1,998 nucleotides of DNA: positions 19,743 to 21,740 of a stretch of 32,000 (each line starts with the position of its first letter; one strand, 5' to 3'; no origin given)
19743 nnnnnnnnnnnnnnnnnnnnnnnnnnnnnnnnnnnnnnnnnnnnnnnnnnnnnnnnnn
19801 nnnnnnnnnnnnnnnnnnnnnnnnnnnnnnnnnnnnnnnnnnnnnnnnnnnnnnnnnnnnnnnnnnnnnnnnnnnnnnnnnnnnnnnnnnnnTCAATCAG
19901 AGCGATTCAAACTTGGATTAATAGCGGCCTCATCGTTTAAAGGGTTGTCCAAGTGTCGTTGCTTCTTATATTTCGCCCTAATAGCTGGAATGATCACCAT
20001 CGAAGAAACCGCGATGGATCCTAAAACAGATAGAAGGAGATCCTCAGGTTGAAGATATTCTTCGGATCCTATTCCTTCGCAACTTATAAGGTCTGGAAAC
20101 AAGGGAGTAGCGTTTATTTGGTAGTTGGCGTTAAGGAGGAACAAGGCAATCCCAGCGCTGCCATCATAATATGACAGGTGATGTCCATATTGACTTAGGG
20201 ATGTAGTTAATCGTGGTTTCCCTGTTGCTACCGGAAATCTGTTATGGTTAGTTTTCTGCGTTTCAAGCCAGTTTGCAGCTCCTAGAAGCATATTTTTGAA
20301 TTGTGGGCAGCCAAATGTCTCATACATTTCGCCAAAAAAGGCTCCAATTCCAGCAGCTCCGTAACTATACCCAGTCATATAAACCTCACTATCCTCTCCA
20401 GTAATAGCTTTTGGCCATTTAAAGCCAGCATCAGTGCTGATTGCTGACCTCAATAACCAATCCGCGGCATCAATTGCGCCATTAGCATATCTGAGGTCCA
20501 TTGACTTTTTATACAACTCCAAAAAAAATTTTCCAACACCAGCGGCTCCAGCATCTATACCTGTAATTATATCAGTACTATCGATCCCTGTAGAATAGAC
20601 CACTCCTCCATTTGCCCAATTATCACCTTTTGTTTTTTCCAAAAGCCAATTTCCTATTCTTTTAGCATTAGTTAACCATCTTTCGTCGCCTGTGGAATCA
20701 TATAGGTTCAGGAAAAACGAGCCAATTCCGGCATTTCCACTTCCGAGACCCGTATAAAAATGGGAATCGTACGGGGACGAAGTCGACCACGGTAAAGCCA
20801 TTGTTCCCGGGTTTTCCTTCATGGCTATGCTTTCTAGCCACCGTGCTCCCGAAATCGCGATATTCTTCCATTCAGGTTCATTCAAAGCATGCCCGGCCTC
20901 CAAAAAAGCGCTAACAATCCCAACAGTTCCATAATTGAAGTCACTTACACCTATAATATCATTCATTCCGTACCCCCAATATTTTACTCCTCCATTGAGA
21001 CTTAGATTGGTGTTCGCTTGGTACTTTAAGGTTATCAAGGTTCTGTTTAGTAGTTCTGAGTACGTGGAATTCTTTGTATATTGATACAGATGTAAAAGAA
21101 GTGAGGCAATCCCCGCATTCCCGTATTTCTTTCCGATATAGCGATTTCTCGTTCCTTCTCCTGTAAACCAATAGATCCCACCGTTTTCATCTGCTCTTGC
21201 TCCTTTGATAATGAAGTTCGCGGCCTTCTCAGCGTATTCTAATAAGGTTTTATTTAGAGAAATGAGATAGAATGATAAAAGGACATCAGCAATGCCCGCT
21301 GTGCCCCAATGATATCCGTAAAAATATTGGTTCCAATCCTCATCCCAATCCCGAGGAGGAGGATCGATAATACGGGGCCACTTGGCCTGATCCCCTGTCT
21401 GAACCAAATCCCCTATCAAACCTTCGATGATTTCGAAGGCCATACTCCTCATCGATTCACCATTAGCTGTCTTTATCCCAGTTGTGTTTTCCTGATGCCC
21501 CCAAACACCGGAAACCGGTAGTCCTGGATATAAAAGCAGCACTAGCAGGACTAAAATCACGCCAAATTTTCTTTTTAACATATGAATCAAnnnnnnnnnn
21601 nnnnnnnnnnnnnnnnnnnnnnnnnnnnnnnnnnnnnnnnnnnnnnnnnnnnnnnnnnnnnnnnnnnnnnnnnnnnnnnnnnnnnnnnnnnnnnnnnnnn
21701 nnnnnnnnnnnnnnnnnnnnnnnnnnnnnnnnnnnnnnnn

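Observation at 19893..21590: Exported, membrane-anchored LanC-like barrel with no Zn or catalytic ligands and no lanthipeptide partners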

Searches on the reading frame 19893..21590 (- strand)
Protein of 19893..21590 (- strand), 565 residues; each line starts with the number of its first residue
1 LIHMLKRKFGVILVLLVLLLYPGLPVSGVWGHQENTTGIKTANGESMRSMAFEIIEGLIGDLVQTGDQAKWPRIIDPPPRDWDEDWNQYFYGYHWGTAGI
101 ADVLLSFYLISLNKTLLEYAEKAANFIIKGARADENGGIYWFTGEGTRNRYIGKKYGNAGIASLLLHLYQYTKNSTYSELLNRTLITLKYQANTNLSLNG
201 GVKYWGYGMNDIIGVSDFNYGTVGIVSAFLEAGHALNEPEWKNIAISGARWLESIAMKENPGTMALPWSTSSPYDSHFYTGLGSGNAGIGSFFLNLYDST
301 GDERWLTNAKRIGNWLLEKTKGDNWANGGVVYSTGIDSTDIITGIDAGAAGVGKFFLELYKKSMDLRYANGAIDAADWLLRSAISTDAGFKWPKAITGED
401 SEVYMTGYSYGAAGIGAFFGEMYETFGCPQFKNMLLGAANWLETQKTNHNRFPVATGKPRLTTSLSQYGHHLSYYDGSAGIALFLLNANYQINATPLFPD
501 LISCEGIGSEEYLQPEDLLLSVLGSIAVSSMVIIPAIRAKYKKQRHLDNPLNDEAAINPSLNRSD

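Call 5: search_protein_families(library=pfam, proteins=[window:19893-21590:-], max_evalue=0.01)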
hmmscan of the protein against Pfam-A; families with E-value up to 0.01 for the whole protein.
window:19893-21590:- (565 aa): 3 families
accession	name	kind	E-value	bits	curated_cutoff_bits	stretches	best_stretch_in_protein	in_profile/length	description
PF05147.19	LANC_like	-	1.4e-22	80.2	23.2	3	221-457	10-212/350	Lanthionine synthetase C-like protein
PF03663.20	Glyco_hydro_76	-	6.1e-08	33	25.9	1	94-179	91-177/366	Glycosyl hydrolase family 76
PF07470.19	Glyco_hydro_88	-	0.0018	17.8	26.6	0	294-395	39-122/352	Glycosyl Hydrolase Family 88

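Call 6: search_protein_families(library=ncbifam, proteins=[window:19893-21590:-], max_evalue=0.01)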
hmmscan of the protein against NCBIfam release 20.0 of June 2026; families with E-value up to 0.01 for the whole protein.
window:19893-21590:- (565 aa): 3 families
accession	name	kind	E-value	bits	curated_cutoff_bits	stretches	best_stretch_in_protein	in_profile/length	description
NF038150.1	lanthi_synth_IV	equivalog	5.7e-33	114.2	650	3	345-490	601-741/851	class IV lanthionine synthetase LanL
TIGR03897.1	lanti_2_LanM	subfamily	5.3e-28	97.3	304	3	90-185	691-784/932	type 2 lanthipeptide synthetase LanM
NF038151.1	lanthi_synth_III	equivalog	4.4e-26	91.5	575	3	83-185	595-692/833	class III lanthionine synthetase LanKC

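Call 8: find_homologous_proteins(query=window:19893-21590:-)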
Query window:19893-21590:- (565 aa): 250 proteins with E <= 0.001 among 8000 candidates; the best 120 are listed. Only proteins of 310 to 989 residues were searched: fused or split forms outside these lengths cannot appear, so this answer is no evidence that the protein stands alone or is whole; lengths 'longer' or 'shorter' looks for them.
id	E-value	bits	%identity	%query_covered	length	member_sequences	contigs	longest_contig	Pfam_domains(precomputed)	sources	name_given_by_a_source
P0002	0.0e+0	1296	100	99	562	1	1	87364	PF03663.21,PF05147.20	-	-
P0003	1.8e-167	576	50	91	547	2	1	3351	PF03663.21,PF05147.20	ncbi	ncbi:MAG: lanthionine synthetase LanC family protein [Candidatus Hodarchaeales archaeon]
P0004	5.4e-154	532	49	85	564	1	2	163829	PF05147.20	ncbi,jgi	ncbi:MAG: lanthionine synthetase LanC family protein [Candidatus Hodarchaeales archaeon]|jgi:hypothe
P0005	4.0e-152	526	50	89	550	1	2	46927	PF05147.20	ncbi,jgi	ncbi:MAG: lanthionine synthetase LanC family protein [Candidatus Hodarchaeales archaeon]|jgi:lantibi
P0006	4.8e-148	512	48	88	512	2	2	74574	PF07470.20,PF05147.20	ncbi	ncbi:MAG: lanthionine synthetase LanC family protein [Candidatus Hodarchaeales archaeon]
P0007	6.3e-144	499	48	86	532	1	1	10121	PF05147.20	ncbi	ncbi:MAG: lanthionine synthetase LanC family protein [Candidatus Odinarchaeota archaeon]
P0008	1.1e-130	455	44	88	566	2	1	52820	PF07470.20,PF05147.20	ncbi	ncbi:MAG: lanthionine synthetase LanC family protein [Candidatus Heimdallarchaeota archaeon]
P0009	1.5e-128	448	43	88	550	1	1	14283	PF07470.20,PF07944.19,PF05147.20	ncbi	ncbi:MAG: lanthionine synthetase LanC family protein [Candidatus Heimdallarchaeota archaeon]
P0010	2.8e-126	440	47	80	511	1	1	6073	PF07470.20,PF06662.20,PF05147.20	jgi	jgi:lantibiotic modifying enzyme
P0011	7.4e-100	353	46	63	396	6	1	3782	PF05147.20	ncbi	ncbi:MAG: lanthionine synthetase LanC family protein, partial [Candidatus Hodarchaeales archaeon]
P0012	1.9e-50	190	32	76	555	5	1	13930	PF05147.20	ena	-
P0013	7.0e-48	181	29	79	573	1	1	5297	PF05147.20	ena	-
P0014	1.8e-37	147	30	76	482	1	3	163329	PF07944.19,PF03663.21,PF06662.20,PF05147.20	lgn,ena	-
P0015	1.3e-34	138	29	58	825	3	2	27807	PF07470.20,PF05147.20,PF01841.26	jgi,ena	-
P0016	5.1e-34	136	28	68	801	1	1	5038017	PF00404.25,PF07470.20,PF07944.19,PF05345.19,PF03663.21,PF05147.20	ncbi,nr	ncbi:MAG: putative Ig domain-containing protein [Gemmatimonadota bacterium]|nr:MAG: putative Ig doma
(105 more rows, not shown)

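Call 15: find_encoding_contigs(protein=P0004, flank=6000, max_places=2)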
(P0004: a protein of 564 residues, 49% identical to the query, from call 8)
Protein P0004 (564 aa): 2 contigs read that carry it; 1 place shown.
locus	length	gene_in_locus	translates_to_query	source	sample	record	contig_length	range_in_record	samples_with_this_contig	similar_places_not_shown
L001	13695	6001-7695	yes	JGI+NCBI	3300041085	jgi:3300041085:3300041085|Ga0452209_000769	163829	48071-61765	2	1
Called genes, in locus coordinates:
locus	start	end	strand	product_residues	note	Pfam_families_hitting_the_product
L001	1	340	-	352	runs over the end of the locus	PF12804:NTP_transf_3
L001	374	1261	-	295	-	PF00902:TatC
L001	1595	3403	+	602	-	PF03351:DOMON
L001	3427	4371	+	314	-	PF13484:Fer4_16 (faint), PF13237:Fer4_10 (faint), PF12838:Fer4_7 (weak), PF13247:Fer4_11, PF13187:Fer4_9 (weak), PF00037:Fer4 (weak)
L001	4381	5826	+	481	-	PF03916:NrfD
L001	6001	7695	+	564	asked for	PF05147:LANC_like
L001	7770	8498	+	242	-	-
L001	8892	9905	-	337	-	-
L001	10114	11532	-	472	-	PF03916:NrfD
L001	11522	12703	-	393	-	PF12838:Fer4_7 (faint), PF13237:Fer4_10 (faint), PF13187:Fer4_9 (weak), PF13247:Fer4_11, PF00037:Fer4 (weak), PF13247:Fer4_11 (weak)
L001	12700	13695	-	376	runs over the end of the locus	PF03351:DOMON, PF16640:Big_3_5 (weak)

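Call 16: find_encoding_contigs(protein=P0008, flank=6000, max_places=2)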
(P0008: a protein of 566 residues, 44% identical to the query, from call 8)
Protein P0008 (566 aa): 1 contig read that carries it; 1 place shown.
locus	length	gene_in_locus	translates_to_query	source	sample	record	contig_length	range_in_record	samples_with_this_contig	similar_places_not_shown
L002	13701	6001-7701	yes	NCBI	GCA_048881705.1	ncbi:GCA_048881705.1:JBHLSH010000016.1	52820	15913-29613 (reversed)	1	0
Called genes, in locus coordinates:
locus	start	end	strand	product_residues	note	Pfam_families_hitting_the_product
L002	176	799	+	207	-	-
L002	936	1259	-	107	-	PF00581:Rhodanese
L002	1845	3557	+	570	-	PF03351:DOMON, PF16010:CDH-cyt (faint), PF03351:DOMON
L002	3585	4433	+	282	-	PF12797:Fer4_2 (faint), PF12838:Fer4_7 (weak), PF13247:Fer4_11, PF00037:Fer4 (weak), PF12837:Fer4_6 (weak), PF13237:Fer4_10, PF13187:Fer4_9 (weak), PF13247:Fer4_11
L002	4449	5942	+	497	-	PF03916:NrfD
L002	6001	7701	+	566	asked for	PF05147:LANC_like, PF07470:Glyco_hydro_88 (faint), PF05147:LANC_like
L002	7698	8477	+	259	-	-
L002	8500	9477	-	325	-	-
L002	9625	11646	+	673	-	PF01578:Cytochrom_C_asm, PF16327:CcmF_C (weak)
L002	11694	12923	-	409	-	PF09459:EB_dh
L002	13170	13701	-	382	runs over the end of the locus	-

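Call 18: find_encoding_contigs(protein=P0005, flank=6000, max_places=2)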
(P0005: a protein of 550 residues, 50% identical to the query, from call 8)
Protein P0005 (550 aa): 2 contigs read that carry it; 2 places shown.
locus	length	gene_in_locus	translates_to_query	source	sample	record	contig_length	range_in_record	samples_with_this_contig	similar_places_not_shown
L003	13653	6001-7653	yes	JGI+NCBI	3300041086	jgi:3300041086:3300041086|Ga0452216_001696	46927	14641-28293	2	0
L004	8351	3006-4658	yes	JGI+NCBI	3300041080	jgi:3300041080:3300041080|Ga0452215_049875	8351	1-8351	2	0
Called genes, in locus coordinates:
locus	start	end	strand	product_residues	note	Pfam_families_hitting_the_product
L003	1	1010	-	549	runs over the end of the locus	PF01578:Cytochrom_C_asm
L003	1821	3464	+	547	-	PF03351:DOMON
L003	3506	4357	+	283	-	PF12838:Fer4_7 (weak), PF13237:Fer4_10 (weak), PF13247:Fer4_11, PF13187:Fer4_9 (weak), PF00037:Fer4 (weak), PF12797:Fer4_2 (weak), PF12837:Fer4_6 (weak), PF13237:Fer4_10 (weak), +1 more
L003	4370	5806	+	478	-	PF03916:NrfD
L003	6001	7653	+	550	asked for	PF05147:LANC_like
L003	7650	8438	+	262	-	-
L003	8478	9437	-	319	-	-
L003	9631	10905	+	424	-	PF03351:DOMON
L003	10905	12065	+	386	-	PF13187:Fer4_9 (faint), PF12838:Fer4_7 (faint), PF12837:Fer4_6 (faint), PF13237:Fer4_10 (faint), PF13247:Fer4_11, PF00037:Fer4 (weak), PF12797:Fer4_2 (weak), PF13247:Fer4_11 (weak)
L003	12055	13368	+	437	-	PF03916:NrfD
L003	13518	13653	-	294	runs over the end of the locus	PF01966:HD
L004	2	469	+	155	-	?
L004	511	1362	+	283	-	PF12838:Fer4_7 (weak), PF13237:Fer4_10 (weak), PF13247:Fer4_11, PF13187:Fer4_9 (weak), PF00037:Fer4 (weak), PF12797:Fer4_2 (weak), PF12837:Fer4_6 (weak), PF13237:Fer4_10 (weak), +1 more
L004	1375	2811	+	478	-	PF03916:NrfD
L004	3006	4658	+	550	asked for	PF05147:LANC_like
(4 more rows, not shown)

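Call 19: find_encoding_contigs(protein=P0006, flank=6000, max_places=2)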
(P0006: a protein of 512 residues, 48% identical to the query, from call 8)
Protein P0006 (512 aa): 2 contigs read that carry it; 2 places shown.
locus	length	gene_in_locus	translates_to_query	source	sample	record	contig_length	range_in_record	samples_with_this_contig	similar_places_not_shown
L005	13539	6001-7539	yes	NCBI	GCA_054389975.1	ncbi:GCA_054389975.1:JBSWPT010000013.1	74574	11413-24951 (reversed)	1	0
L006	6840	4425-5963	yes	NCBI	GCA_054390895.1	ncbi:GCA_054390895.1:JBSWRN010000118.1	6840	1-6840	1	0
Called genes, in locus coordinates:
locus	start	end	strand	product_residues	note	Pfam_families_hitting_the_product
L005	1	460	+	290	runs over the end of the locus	PF01966:HD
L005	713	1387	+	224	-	PF04703:FaeA, PF18546:MetOD1 (faint)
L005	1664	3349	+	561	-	PF03351:DOMON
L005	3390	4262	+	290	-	PF12797:Fer4_2 (faint), PF12838:Fer4_7 (weak), PF13247:Fer4_11, PF00037:Fer4 (weak), PF13237:Fer4_10 (weak), PF13187:Fer4_9 (weak), PF13247:Fer4_11 (weak)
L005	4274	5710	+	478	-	PF03916:NrfD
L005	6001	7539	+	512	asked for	PF07470:Glyco_hydro_88 (faint), PF05147:LANC_like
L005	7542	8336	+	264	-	-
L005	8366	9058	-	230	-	-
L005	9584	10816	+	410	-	PF03351:DOMON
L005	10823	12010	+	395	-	PF12838:Fer4_7 (faint), PF13187:Fer4_9 (faint), PF13247:Fer4_11, PF00037:Fer4 (weak), PF12797:Fer4_2 (weak), PF12837:Fer4_6 (weak), PF13237:Fer4_10 (weak), PF13247:Fer4_11 (weak)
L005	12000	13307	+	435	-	PF03916:NrfD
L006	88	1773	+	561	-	PF03351:DOMON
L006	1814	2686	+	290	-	PF12797:Fer4_2 (faint), PF12838:Fer4_7 (weak), PF13247:Fer4_11, PF00037:Fer4 (weak), PF13237:Fer4_10 (weak), PF13187:Fer4_9 (weak), PF13247:Fer4_11 (weak)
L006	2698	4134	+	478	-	PF03916:NrfD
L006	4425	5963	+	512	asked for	PF07470:Glyco_hydro_88 (faint), PF05147:LANC_like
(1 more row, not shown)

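Call 35: find_encoding_contigs(protein=P0012, flank=6000, max_places=1)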
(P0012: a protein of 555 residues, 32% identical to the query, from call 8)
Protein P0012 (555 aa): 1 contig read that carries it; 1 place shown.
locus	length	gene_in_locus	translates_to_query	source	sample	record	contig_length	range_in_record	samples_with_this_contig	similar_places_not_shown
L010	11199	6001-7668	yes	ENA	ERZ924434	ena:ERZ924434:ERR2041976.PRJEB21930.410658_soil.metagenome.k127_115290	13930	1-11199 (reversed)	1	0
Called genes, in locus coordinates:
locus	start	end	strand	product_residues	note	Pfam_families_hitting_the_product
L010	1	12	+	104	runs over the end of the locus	-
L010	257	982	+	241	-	PF21784:Bflower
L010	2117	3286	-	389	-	PF02771:Acyl-CoA_dh_N, PF02770:Acyl-CoA_dh_M, PF00441:Acyl-CoA_dh_1, PF08028:Acyl-CoA_dh_2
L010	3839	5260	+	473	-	-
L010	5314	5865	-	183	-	PF25084:LbH_EIF2B (weak), PF25087:GMPPB_C (faint), PF00132:Hexapep, PF14602:Hexapep_2 (weak)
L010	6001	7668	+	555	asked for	PF05147:LANC_like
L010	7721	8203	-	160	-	PF11469:Ribonucleas_3_2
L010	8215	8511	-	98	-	PF13656:RNA_pol_L_2, PF01193:RNA_pol_L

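Call 44: find_encoding_contigs(protein=P0003, flank=6000, max_places=2)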
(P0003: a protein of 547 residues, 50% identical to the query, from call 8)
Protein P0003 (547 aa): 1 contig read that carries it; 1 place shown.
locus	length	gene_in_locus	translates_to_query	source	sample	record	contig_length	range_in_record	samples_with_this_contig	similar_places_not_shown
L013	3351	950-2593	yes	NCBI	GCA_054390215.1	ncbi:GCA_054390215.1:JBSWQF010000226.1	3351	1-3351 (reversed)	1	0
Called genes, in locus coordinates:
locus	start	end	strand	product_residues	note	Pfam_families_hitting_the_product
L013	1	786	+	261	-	PF03916:NrfD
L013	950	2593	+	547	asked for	PF03663:Glyco_hydro_76 (weak), PF05147:LANC_like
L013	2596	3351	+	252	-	?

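Call 45: find_encoding_contigs(protein=P0009, flank=7000, max_places=2)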
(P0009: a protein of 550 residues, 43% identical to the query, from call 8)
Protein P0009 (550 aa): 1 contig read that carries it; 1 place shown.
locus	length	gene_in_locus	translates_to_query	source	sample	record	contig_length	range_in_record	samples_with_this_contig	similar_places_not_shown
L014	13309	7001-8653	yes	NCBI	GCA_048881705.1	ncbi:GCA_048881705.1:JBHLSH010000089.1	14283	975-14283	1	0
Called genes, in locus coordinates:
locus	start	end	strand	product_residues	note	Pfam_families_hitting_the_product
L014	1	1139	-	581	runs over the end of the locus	PF02384:N6_Mtase (weak), PF20473:MmeI_Mtase, PF01170:UPF0020 (faint), PF07669:Eco57I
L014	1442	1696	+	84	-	PF09853:DUF2080 (weak)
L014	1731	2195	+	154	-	PF00583:Acetyltransf_1, PF13508:Acetyltransf_7 (weak)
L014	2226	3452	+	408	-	PF06050:HGD-D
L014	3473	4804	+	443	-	PF06050:HGD-D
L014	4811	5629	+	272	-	PF01869:BcrAD_BadFG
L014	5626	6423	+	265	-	PF01869:BcrAD_BadFG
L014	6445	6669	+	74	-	-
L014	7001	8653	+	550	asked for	PF05147:LANC_like, PF07470:Glyco_hydro_88 (faint), PF07944:Beta-AFase-like_GH127_cat (faint), PF05147:LANC_like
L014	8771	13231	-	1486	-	PF03351:DOMON, PF00041:fn3 (weak), PF16794:fn3_4 (faint), PF18370:RGI_lyase (faint), PF25833:Fn3_SaeA_3rd (faint), PF00041:fn3 (weak)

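Call 46: find_encoding_contigs(protein=P0007, flank=6000, max_places=2)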
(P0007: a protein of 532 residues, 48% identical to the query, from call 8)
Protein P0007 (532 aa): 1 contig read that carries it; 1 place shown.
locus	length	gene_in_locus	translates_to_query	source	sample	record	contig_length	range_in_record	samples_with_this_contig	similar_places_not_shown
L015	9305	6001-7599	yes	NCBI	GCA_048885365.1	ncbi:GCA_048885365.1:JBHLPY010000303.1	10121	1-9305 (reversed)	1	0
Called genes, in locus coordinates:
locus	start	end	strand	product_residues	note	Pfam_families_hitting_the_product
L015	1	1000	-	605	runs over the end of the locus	PF16177:ACAS_N, PF00501:AMP-binding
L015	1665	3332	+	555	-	PF03351:DOMON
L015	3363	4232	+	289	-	PF12838:Fer4_7 (weak), PF13247:Fer4_11, PF13187:Fer4_9 (weak), PF00037:Fer4 (weak), PF13237:Fer4_10 (weak), PF12838:Fer4_7 (weak), PF13187:Fer4_9 (weak)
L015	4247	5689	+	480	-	PF03916:NrfD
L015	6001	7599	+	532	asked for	PF05147:LANC_like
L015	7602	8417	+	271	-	-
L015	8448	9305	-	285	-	?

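Call 67: search_protein_families(library=pfam, proteins=[L001:8892-9905:-, L002:8500-9477:-, L003:8478-9437:-], max_evalue=1)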
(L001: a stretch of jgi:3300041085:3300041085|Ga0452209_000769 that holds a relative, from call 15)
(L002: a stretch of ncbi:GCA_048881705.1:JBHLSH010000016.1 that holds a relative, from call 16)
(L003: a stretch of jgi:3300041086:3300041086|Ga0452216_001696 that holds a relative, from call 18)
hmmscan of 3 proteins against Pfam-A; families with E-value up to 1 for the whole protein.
L001:8892-9905:- (337 aa): 1 family
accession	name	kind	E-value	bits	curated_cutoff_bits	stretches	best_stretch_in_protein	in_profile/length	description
PF04688.18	Holin_SPP1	-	0.96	10.1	27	1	45-77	31-63/74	SPP1 phage holin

L002:8500-9477:- (325 aa): 0 families

L003:8478-9437:- (319 aa): 0 families
